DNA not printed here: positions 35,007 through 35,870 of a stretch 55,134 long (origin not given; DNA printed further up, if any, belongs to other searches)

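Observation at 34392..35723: PstB-type ABC ATPase fused to an LMW-PTP/ArsC-like phosphatase domain, with no phoU in the operon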

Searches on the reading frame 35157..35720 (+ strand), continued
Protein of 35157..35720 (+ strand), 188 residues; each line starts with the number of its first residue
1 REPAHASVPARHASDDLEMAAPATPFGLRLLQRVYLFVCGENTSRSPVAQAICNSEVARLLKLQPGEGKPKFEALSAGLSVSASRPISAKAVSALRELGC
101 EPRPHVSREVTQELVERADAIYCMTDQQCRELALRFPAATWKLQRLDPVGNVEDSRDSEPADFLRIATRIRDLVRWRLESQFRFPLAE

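Call 28: find_homologous_proteins(query=L019:8936-10471:+, max_evalue=0.00001)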
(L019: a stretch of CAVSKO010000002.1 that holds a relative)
Query L019:8936-10471:+ (512 aa): 2573 proteins with E <= 0.00001 among 8000 candidates; the best 120 are listed.
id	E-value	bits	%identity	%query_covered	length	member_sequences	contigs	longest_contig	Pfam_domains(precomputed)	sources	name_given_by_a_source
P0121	0.0e+0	1121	100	100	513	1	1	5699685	PF01451.28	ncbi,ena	-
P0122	1.6e-294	995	89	100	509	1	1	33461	PF01451.28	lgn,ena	-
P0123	4.9e-209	713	65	99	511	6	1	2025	PF01451.28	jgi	jgi:protein-tyrosine-phosphatase/drug/metabolite transporter (DMT)-like permease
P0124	2.4e-208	711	64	99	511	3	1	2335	PF01451.28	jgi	jgi:protein-tyrosine-phosphatase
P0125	5.1e-203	693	64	99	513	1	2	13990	PF01451.28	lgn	-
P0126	4.8e-202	690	63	99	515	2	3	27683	PF01451.28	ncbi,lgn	ncbi:MAG: hypothetical protein ACREU9_00525 [Gammaproteobacteria bacterium]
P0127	2.1e-201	688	63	99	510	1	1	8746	PF01451.28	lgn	-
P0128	5.3e-199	680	60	99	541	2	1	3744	PF01451.28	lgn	-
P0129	1.9e-196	672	57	99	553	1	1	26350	PF01451.28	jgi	jgi:protein-tyrosine-phosphatase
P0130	2.9e-193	661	60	99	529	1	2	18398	PF01451.28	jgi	-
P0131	3.1e-191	655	59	100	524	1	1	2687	PF01451.28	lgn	-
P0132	5.1e-190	650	59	100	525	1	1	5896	PF01451.28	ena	-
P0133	1.3e-189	649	58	99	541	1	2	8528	PF01451.28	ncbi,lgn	-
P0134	6.0e-188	644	58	100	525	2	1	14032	PF01451.28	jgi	-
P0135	8.1e-187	640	60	97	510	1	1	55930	PF01451.28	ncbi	-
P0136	1.6e-186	639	56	100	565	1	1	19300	PF01451.28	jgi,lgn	jgi:protein-tyrosine-phosphatase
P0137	3.8e-186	638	58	99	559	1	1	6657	PF01451.28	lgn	-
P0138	4.5e-186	637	59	99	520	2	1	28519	PF01451.28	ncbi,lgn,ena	-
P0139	6.6e-186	637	57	99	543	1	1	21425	PF01451.28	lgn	-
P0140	2.5e-184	632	58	99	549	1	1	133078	PF01451.28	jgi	jgi:protein-tyrosine-phosphatase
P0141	5.7e-184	631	58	99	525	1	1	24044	PF01451.28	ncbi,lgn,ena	-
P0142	9.7e-183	627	57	99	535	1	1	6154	PF01451.28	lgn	-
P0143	1.7e-182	626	57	99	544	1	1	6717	PF01451.28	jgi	jgi:protein-tyrosine-phosphatase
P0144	1.9e-182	626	57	100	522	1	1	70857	PF01451.28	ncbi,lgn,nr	ncbi:MAG: hypothetical protein H7Z16_16965 [Pyrinomonadaceae bacterium]|nr:hypothetical protein [Pyr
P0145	3.0e-182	625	57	99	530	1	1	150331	PF01451.28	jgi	jgi:protein-tyrosine-phosphatase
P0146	3.7e-182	625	54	99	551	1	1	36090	PF01451.28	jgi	jgi:protein-tyrosine-phosphatase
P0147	3.9e-181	621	56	99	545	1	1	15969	PF01451.28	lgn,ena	-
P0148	6.7e-181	620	57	99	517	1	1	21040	PF01451.28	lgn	-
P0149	9.1e-181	620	57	99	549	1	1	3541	PF01451.28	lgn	-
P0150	1.6e-180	619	57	99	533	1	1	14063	PF01451.28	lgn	-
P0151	3.2e-180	618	57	99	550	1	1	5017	PF01451.28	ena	-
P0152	1.7e-179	616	55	99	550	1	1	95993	PF01451.28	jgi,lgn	jgi:protein-tyrosine-phosphatase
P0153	2.1e-179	616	56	99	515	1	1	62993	PF01451.28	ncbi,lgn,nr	ncbi:MAG TPA: hypothetical protein VG148_09975 [Pyrinomonadaceae bacterium]|nr:hypothetical protein 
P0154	2.6e-179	615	57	100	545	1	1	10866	PF01451.28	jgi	jgi:protein-tyrosine-phosphatase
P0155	6.4e-179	614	54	99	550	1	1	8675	PF01451.28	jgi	-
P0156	9.2e-179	613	56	99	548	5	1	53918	PF01451.28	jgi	-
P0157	1.6e-178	613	56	99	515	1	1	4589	PF01451.28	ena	-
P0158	3.4e-178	612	56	99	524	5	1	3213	PF01451.28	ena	-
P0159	3.5e-178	611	56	99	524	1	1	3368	PF01451.28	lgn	-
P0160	2.2e-177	609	54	99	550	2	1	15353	PF01451.28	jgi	-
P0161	2.5e-177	609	57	100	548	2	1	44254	PF01451.28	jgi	jgi:protein-tyrosine-phosphatase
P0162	5.2e-177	608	55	99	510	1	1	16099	PF01451.28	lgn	-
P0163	5.3e-177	608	55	99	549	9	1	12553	PF01451.28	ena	-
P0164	5.5e-177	608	56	99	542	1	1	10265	PF01451.28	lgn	-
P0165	5.7e-177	607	57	99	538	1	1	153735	PF01451.28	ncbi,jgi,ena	ncbi:MAG TPA: hypothetical protein VF546_02570 [Pyrinomonadaceae bacterium]|jgi:protein-tyrosine-pho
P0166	6.3e-177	607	55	98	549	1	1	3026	PF01451.28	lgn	-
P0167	8.9e-177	607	58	99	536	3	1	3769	PF01451.28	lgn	-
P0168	9.1e-177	607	54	99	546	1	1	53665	PF01451.28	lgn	-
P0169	1.9e-176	606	55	99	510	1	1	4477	PF01451.28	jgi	jgi:protein-tyrosine-phosphatase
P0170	2.2e-176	606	56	99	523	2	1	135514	PF01451.28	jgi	jgi:protein-tyrosine-phosphatase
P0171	2.6e-176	605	56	99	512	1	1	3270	PF01451.28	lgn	-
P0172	2.9e-176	605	56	99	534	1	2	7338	PF01451.28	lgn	-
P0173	4.5e-176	605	56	99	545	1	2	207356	PF01451.28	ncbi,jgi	ncbi:MAG TPA: hypothetical protein VF791_24665 [Pyrinomonadaceae bacterium]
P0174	6.1e-176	604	55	100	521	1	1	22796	PF01451.28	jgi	jgi:protein-tyrosine-phosphatase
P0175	1.4e-175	603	56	99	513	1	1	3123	PF01451.28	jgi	jgi:protein-tyrosine-phosphatase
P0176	1.4e-175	603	55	99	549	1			PF01451.28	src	-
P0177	1.5e-175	603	56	99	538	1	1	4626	PF01451.28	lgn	-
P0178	2.6e-175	602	54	99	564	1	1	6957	PF01451.28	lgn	-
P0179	6.0e-175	601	56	99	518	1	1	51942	PF01451.28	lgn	-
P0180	6.3e-175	601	55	100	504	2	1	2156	PF01451.28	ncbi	-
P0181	1.0e-174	600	53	99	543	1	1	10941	PF01451.28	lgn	-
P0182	1.2e-174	600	54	99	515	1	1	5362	PF01451.28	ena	-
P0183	2.2e-174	599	55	99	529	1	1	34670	PF01451.28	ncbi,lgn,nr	ncbi:MAG TPA: hypothetical protein VF131_07650 [Blastocatellia bacterium]|nr:hypothetical protein [B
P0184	3.4e-174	598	56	99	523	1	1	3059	PF01451.28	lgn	-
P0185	5.2e-174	598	57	99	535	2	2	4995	PF01451.28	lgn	-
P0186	6.3e-174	597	55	99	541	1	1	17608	PF01451.28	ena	-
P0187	7.4e-174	597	54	99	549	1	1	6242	PF01451.28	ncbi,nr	ncbi:MAG: hypothetical protein H7Y30_06690 [Pyrinomonadaceae bacterium]|nr:hypothetical protein [Pyr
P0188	9.9e-174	597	55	99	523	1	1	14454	PF01451.28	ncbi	ncbi:MAG: hypothetical protein AB1631_15845 [Acidobacteriota bacterium]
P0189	1.1e-173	597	55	99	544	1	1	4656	PF01451.28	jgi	jgi:protein-tyrosine-phosphatase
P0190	1.5e-173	596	54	97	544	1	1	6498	PF01451.28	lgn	-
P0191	1.8e-173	596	55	99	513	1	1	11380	PF01451.28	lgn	-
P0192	2.3e-173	596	54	99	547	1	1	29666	PF01451.28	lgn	-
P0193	2.9e-173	595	57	99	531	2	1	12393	PF01451.28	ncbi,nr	ncbi:MAG: hypothetical protein L0229_16420 [Blastocatellia bacterium]|nr:hypothetical protein [Blast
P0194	4.0e-173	595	56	99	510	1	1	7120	PF01451.28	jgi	jgi:protein-tyrosine-phosphatase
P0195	5.0e-173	594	56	99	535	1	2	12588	PF01451.28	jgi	jgi:protein-tyrosine-phosphatase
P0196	5.1e-173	594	56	99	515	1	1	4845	PF01451.28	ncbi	-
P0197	8.1e-173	594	54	100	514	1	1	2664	PF01451.28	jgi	jgi:protein-tyrosine-phosphatase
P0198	9.8e-173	594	56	99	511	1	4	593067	PF01451.28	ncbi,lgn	-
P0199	1.6e-172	593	55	99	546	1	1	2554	PF01451.28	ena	-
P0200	2.6e-172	592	55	99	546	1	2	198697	PF01451.28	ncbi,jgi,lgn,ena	ncbi:MAG TPA: hypothetical protein VGC87_22745 [Pyrinomonadaceae bacterium]|jgi:protein-tyrosine-pho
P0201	2.6e-172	592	56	99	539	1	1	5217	PF01451.28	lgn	-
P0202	2.7e-172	592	54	99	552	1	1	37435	PF01451.28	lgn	-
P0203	3.2e-172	592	54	99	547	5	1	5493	PF01451.28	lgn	-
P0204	6.2e-172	591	53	99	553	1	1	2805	PF01451.28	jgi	jgi:protein-tyrosine-phosphatase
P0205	6.5e-172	591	55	99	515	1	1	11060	PF01451.28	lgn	-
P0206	7.0e-172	591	63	84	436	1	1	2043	PF01451.28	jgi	jgi:protein-tyrosine-phosphatase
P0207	7.4e-172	591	53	100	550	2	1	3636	PF01451.28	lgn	-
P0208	8.4e-172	590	55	100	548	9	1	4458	PF01451.28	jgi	jgi:protein-tyrosine-phosphatase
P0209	9.0e-172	590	56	99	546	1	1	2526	PF01451.28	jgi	jgi:protein-tyrosine-phosphatase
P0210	1.0e-171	590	54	99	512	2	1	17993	PF01451.28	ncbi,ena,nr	ncbi:MAG TPA: hypothetical protein VJT15_24465 [Pyrinomonadaceae bacterium]|nr:hypothetical protein 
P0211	1.5e-171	590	53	99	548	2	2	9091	PF01451.28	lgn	-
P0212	1.9e-171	589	53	99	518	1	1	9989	PF01451.28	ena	-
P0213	2.2e-171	589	55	99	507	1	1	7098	PF01451.28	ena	-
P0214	2.2e-171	589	56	99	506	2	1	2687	PF01451.28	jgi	jgi:protein-tyrosine-phosphatase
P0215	2.4e-171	589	54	99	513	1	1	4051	PF01451.28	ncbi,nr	ncbi:MAG TPA: hypothetical protein VHH35_12230 [Pyrinomonadaceae bacterium]|nr:hypothetical protein 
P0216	2.9e-171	589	54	99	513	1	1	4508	PF01451.28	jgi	jgi:protein-tyrosine-phosphatase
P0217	3.0e-171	589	55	99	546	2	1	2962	PF01451.28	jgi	jgi:protein-tyrosine-phosphatase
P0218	3.7e-171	588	55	99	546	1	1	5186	PF01451.28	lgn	-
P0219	4.1e-171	588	56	99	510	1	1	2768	PF01451.28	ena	-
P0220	5.8e-171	588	56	99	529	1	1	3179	PF01451.28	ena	-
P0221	6.2e-171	588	55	99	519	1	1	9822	PF01451.28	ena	-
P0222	7.2e-171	587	54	99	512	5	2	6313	PF01451.28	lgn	-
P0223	8.7e-171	587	53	98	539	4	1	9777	PF01451.28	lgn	-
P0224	9.1e-171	587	54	99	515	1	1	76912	PF01451.28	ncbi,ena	-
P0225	1.2e-170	587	55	99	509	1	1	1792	PF01451.28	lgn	-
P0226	1.2e-170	587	56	99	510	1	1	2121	PF01451.28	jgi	jgi:protein-tyrosine-phosphatase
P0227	1.4e-170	586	54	99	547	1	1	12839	PF01451.28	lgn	-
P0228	1.5e-170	586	55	99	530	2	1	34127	PF01451.28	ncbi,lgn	ncbi:MAG: hypothetical protein ACR2HX_04460 [Pyrinomonadaceae bacterium]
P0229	1.7e-170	586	56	98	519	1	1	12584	PF01451.28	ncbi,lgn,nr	ncbi:MAG TPA: hypothetical protein VFH96_01750 [Pyrinomonadaceae bacterium]|nr:hypothetical protein 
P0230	1.9e-170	586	54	99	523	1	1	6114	PF01451.28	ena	-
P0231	2.0e-170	586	56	99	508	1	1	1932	PF01451.28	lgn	-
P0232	2.1e-170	586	53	99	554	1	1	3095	PF01451.28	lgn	-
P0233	2.3e-170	586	55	99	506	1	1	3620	PF01451.28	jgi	jgi:protein-tyrosine-phosphatase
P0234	2.3e-170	586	55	99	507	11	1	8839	PF01451.28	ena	-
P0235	2.5e-170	586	52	100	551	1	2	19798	PF01451.28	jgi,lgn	-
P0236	4.9e-170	585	55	98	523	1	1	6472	PF01451.28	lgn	-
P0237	5.5e-170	584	54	99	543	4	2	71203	PF01451.28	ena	-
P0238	5.9e-170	584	55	99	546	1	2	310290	PF01451.28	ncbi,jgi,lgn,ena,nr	ncbi:MAG TPA: hypothetical protein VN256_23285 [Pyrinomonadaceae bacterium]|nr:hypothetical protein 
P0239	6.3e-170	584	55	99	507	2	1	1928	PF01451.28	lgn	-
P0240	6.5e-170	584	55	99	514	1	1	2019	PF01451.28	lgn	-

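Call 29: find_encoding_contigs(protein=P0121, flank=10000, max_places=1)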
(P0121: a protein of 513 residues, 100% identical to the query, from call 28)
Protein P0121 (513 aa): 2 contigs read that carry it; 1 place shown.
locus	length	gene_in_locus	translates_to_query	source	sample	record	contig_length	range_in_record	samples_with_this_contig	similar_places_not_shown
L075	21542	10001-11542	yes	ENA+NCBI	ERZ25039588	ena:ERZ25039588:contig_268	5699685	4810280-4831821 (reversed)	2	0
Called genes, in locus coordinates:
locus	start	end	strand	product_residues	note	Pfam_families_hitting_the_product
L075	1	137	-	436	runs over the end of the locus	PF00815:Histidinol_dh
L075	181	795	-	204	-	PF01634:HisG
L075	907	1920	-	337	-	PF13393:tRNA-synt_His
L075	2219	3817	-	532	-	PF00034:Cytochrom_C, PF13458:Peripla_BP_6, PF01094:ANF_receptor (weak)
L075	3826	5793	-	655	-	PF02239:Cytochrom_D1 (faint), PF23414:Beta-prop_EML_2 (faint), PF21783:YNCE (faint), PF25174:Beta-prop_THOC3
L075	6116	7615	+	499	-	PF01487:DHquinase_I, PF08501:Shikimate_dh_N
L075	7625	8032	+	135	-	-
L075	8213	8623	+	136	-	-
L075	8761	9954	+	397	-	PF02771:Acyl-CoA_dh_N, PF02770:Acyl-CoA_dh_M (weak), PF00441:Acyl-CoA_dh_1, PF08028:Acyl-CoA_dh_2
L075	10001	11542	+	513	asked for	PF01451:LMWPc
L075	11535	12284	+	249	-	PF05721:PhyH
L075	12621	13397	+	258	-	PF00534:Glycos_transf_1, PF13692:Glyco_trans_1_4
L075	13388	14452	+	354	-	PF00296:Bac_luciferase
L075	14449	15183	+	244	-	PF13489:Methyltransf_23, PF08242:Methyltransf_12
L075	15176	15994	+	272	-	PF05721:PhyH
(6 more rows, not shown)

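Call 30: find_encoding_contigs(protein=P0198, flank=10000, max_places=1)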
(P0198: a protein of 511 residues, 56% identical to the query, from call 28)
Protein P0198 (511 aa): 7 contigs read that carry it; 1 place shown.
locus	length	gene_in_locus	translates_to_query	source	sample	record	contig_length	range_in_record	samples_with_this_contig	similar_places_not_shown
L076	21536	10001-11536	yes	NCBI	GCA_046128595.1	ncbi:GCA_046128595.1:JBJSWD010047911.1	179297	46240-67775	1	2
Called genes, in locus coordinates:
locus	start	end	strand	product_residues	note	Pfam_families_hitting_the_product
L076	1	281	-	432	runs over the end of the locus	PF02737:3HCDH_N (weak), PF03721:UDPG_MGDP_dh_N, PF00984:UDPG_MGDP_dh, PF03720:UDPG_MGDP_dh_C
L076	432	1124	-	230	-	PF04773:FecR (weak)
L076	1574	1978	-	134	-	-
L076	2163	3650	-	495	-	PF02446:Glyco_hydro_77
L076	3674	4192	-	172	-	-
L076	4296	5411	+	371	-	PF00365:PFK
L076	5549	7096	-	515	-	PF00285:Citrate_synt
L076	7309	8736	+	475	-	PF08501:Shikimate_dh_N, PF02826:2-Hacid_dh_C (weak), PF01488:Shikimate_DH (weak)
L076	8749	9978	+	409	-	PF02771:Acyl-CoA_dh_N, PF02770:Acyl-CoA_dh_M (weak), PF00441:Acyl-CoA_dh_1, PF08028:Acyl-CoA_dh_2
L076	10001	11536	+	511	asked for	PF01451:LMWPc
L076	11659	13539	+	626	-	-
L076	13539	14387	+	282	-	PF24793:GINT1_N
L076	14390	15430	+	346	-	PF00534:Glycos_transf_1, PF13692:Glyco_trans_1_4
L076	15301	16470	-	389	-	PF13439:Glyco_transf_4, PF13579:Glyco_trans_4_4 (weak), PF20706:GT4-conflict, PF00534:Glycos_transf_1, PF13692:Glyco_trans_1_4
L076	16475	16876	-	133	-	PF01042:Ribonuc_L-PSP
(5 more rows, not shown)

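Call 48: search_protein_families(library=pfam, proteins=[L063:10489-10989:+, L063:10652-13003:+, L063:12921-14636:+, L063:13743-15041:-], max_evalue=0.001)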
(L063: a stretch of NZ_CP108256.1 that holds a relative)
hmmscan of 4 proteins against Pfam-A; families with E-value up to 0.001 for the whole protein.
L063:10489-10989:+ (167 aa): 1 family
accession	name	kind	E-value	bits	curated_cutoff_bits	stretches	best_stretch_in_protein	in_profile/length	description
PF00881.29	Nitroreductase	-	2.1e-07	31.7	23.5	1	14-55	1-42/167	Nitroreductase family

L063:10652-13003:+ (784 aa): 0 families

L063:12921-14636:+ (572 aa): 4 families
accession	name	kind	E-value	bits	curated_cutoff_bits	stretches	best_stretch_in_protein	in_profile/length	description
PF02771.21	Acyl-CoA_dh_N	-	1e-14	55.3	22.9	1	185-295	4-110/113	Acyl-CoA dehydrogenase, N-terminal domain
PF08028.16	Acyl-CoA_dh_2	-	4.1e-11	43.7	22.7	1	434-547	3-129/134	Acyl-CoA dehydrogenase, C-terminal domain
PF00441.29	Acyl-CoA_dh_1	-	2.8e-10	41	22.4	1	433-545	17-132/150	Acyl-CoA dehydrogenase, C-terminal domain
PF02770.24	Acyl-CoA_dh_M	-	1.4e-07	32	33.3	1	320-406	17-96/97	Acyl-CoA dehydrogenase, middle domain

L063:13743-15041:- (433 aa): 0 families

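Call 51: predict_structure(alignment_id=A4)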
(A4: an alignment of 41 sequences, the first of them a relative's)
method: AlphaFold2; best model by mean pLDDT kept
length: 513 residues; sequences in the alignment: 41
mean_pLDDT: 88.0   pTM: 0.65
mean pLDDT of the five models: 88.0, 87.2, 86.4, 85.3, 84.1
residues with pLDDT >= 90: 319; 70-90: 144; 50-70: 34; < 50: 16
segments of 3 or more residues with pLDDT < 50: 1-6, 347-354
pLDDT, mean of each block of 10 residues (from residue 1): 48 91 97 87 90 98 97 92 91 96 95 91 91 85 84 91 76 91 93 85 94 97 96 94 93 97 95 77 88 96 92 92 80 64 54 61 89 95 88 85 92 92 89 92 94 95 93 91 90 95 81 41
secondary structure, 60 per line:
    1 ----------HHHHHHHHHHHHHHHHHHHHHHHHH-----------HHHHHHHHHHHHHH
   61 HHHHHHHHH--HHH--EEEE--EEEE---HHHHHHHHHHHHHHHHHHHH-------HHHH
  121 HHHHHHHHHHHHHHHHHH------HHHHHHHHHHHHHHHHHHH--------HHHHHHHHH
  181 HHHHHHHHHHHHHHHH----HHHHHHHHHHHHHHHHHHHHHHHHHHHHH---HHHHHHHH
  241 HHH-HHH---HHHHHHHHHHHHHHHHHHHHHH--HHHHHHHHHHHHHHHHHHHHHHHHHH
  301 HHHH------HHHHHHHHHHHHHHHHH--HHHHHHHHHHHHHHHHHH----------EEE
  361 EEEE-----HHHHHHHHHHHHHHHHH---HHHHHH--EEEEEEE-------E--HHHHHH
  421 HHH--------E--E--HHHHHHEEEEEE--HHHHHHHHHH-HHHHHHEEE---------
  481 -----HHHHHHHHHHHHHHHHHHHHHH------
elements in order: H11-35 H47-69 E77-80 E83-86 H90-109 H117-138 H145-163 H172-196 H201-229 H233-243 H251-272 H275-304 H311-327 H330-347 E358-364 H370-386 H390-395 E398-404 H415-423 H438-443 E444-449 H452-461 H463-468 E469-471 H486-507
